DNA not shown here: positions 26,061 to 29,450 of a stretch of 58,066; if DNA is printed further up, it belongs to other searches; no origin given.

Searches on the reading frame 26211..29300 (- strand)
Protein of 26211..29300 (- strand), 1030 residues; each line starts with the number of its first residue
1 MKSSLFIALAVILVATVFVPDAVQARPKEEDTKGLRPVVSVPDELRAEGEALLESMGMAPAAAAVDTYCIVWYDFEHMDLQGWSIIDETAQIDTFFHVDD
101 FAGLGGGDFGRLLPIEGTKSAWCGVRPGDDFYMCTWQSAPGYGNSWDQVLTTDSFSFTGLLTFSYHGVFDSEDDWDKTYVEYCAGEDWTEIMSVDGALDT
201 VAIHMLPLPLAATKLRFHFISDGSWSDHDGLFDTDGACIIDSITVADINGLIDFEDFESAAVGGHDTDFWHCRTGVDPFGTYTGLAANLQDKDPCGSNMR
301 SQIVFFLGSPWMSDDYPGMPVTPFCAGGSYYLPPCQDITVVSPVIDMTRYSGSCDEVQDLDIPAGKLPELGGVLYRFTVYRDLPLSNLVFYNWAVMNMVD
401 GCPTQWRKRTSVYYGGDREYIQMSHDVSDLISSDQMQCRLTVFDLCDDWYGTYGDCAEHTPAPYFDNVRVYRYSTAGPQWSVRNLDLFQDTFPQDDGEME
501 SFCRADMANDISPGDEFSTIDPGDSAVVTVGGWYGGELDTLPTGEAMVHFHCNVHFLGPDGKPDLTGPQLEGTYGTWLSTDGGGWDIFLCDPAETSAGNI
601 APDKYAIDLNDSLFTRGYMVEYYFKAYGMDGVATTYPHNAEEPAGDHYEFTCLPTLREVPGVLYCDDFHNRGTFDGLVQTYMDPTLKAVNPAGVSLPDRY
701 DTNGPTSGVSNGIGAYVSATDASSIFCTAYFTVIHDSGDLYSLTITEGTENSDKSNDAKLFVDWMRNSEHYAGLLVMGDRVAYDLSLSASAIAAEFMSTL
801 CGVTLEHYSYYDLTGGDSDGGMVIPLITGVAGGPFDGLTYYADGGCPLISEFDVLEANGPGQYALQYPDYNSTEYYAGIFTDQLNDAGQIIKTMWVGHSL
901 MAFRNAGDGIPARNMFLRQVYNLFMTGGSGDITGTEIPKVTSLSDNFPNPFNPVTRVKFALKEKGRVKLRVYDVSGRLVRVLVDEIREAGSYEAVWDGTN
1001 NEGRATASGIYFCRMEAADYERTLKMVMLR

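Call 21: search_protein_families(library=pfam, proteins=[window:26211-29300:-], max_evalue=1)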
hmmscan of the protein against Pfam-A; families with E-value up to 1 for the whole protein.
window:26211-29300:- (1030 aa): 3 families
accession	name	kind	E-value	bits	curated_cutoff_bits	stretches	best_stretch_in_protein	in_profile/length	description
PF13860.13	FlgD_ig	-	9.6e-09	35.5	27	1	962-1018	19-76/79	FlgD Ig-like domain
PF18962.6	Por_Secre_tail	-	0.00018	22.2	27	1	947-1026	2-73/75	Secretion system C-terminal sorting domain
PF13585.12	CHU_C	-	0.01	16.4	27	1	964-1017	26-72/86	CHU_C Type IX secretion signal domain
